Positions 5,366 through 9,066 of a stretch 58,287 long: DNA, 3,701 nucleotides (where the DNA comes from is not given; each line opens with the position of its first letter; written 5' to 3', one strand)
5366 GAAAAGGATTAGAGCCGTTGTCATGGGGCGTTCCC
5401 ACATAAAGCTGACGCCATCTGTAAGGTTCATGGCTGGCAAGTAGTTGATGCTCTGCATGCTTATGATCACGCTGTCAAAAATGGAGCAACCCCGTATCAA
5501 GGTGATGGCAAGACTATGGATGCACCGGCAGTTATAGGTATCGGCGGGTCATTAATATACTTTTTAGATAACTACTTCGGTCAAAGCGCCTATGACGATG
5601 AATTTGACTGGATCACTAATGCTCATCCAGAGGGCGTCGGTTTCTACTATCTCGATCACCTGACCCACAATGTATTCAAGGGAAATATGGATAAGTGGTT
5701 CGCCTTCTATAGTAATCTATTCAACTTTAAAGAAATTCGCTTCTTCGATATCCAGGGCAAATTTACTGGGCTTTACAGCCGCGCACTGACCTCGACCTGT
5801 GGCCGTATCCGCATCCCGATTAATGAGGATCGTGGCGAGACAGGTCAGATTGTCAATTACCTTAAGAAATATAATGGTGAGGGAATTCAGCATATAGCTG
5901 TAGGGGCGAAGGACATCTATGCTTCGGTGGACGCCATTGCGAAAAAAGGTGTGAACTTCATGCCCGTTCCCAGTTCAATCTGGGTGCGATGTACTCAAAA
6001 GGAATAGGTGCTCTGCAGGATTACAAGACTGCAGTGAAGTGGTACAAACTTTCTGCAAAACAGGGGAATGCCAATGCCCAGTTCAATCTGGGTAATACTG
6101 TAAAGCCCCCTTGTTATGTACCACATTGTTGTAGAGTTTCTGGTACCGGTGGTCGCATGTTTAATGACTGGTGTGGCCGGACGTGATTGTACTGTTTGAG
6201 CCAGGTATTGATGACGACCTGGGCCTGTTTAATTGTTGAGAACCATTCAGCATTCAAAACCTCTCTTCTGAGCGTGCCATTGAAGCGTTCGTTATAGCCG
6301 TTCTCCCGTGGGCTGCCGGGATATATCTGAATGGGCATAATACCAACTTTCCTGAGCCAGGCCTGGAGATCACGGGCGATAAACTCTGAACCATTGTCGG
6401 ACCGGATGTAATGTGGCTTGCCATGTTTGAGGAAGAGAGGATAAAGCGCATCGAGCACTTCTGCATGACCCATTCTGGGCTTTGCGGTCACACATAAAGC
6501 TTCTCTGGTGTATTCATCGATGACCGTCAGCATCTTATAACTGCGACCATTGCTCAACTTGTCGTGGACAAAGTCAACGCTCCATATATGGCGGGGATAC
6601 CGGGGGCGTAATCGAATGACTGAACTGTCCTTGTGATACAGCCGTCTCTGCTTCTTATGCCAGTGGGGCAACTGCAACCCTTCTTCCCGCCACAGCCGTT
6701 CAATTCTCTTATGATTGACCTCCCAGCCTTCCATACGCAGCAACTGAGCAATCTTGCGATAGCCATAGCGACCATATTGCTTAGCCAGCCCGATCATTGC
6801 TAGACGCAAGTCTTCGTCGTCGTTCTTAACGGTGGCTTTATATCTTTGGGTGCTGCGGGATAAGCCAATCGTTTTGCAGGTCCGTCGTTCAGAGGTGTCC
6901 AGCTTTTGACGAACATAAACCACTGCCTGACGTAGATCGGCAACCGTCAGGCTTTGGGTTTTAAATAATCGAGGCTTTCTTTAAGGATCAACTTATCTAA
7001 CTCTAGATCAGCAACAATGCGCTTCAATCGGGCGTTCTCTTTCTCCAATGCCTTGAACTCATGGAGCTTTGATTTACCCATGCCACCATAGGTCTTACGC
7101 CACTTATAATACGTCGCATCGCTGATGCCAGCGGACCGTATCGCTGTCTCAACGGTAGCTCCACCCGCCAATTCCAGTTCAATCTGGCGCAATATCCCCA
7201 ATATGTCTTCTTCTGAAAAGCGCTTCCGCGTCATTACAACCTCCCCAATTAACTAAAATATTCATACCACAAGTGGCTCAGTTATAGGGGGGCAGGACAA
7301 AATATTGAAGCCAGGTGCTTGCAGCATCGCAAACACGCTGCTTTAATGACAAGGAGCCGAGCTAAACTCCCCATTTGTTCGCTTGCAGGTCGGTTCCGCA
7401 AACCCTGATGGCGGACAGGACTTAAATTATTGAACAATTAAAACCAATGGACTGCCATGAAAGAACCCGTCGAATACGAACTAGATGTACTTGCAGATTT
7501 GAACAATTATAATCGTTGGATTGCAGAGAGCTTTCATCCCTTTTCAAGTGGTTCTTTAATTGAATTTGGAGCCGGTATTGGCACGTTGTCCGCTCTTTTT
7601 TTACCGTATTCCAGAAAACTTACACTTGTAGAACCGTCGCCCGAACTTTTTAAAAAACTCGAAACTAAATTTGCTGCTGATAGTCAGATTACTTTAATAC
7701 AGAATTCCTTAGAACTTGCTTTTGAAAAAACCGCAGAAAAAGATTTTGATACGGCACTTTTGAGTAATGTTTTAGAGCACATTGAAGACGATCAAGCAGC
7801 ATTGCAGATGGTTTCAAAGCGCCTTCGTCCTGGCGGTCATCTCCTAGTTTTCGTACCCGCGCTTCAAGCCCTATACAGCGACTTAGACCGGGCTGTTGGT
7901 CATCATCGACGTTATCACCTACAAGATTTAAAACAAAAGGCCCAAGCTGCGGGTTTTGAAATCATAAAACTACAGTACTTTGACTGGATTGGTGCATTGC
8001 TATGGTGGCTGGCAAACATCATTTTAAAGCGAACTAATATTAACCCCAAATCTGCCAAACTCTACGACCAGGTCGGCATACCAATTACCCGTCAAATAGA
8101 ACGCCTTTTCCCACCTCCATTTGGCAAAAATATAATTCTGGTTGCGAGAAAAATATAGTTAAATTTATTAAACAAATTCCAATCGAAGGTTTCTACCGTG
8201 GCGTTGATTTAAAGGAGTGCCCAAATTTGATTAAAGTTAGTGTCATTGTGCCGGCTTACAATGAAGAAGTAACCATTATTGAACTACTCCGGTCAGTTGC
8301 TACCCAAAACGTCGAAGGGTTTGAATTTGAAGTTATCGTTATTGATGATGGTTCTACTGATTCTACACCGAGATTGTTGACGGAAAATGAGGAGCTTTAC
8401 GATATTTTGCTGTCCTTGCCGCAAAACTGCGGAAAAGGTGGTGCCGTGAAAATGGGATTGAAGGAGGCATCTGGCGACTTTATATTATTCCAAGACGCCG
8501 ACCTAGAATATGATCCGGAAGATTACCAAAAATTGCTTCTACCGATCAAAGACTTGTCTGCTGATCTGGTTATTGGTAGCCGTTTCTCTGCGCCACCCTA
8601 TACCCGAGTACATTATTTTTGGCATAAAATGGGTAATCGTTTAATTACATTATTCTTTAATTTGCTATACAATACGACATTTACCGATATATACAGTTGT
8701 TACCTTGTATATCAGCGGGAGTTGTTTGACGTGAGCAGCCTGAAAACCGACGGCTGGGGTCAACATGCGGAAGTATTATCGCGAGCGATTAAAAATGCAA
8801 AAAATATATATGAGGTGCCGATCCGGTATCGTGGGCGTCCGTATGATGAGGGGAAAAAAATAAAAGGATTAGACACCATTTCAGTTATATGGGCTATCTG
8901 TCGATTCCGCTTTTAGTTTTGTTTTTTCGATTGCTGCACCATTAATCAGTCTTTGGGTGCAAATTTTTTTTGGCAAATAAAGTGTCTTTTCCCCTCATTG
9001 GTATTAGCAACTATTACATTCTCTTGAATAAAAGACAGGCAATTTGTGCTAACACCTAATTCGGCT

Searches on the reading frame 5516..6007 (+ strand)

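Call 54: search_protein_families(library=pfam, proteins=[window:5516-6007:+], max_evalue=0.00001)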
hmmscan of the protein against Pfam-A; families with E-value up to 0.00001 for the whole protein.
window:5516-6007:+ (163 aa): 1 family
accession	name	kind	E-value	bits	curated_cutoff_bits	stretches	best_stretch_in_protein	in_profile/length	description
PF00903.31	Glyoxalase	-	6.5e-12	46.3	20.6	1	46-153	2-100/121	Glyoxalase/Bleomycin resistance protein/Dioxygenase superfamily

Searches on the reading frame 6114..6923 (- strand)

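Call 54: search_protein_families(library=pfam, proteins=[window:6114-6923:-], max_evalue=0.00001)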
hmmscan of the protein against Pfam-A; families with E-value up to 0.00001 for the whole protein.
window:6114-6923:- (269 aa): 3 families
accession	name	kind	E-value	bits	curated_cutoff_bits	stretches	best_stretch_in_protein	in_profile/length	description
PF13683.12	rve_3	-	1.9e-25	88.8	26.5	1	194-259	2-67/67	Integrase core domain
PF00665.32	rve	-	1.5e-18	67.4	32.6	1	110-205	4-102/102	Integrase core domain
PF13276.12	HTH_21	-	4.9e-14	52.7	28.1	1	34-90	2-58/60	HTH-like domain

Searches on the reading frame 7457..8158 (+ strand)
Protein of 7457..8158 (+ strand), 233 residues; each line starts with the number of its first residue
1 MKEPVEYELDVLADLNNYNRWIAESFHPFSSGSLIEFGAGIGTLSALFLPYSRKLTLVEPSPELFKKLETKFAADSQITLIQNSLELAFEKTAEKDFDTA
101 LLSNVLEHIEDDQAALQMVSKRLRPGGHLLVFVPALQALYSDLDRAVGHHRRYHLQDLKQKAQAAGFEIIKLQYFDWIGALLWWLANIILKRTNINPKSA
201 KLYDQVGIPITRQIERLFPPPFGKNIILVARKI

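Call 54: search_protein_families(library=pfam, proteins=[window:7457-8158:+], max_evalue=0.00001)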
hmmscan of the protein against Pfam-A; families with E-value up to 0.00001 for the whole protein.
window:7457-8158:+ (233 aa): 5 families
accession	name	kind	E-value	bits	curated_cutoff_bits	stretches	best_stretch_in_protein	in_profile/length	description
PF13489.12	Methyltransf_23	-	1.6e-17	64.2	27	1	25-171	16-163/164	Methyltransferase domain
PF08242.18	Methyltransf_12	-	1.4e-14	55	30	1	35-129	1-98/98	Methyltransferase domain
PF08241.18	Methyltransf_11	-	1.8e-11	45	21.2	1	36-131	2-95/95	Methyltransferase domain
PF13649.12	Methyltransf_25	-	2.1e-09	38.4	27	1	36-127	3-97/97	Methyltransferase domain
PF00398.26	RrnaAD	-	1.9e-06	27.6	24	1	31-92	31-93/263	Ribosomal RNA adenine dimethylase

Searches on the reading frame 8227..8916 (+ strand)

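Call 54: search_protein_families(library=pfam, proteins=[window:8227-8916:+], max_evalue=0.00001)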
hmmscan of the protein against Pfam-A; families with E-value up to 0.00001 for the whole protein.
window:8227-8916:+ (229 aa): 2 families
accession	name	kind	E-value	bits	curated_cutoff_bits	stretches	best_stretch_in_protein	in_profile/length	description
PF00535.33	Glycos_transf_2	-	1e-33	117.1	23.3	1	5-167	1-164/168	Glycosyl transferase family 2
PF10111.15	Glyco_tranf_2_2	-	1.4e-06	28.5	27.3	1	5-105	1-104/276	Glycosyltransferase like family 2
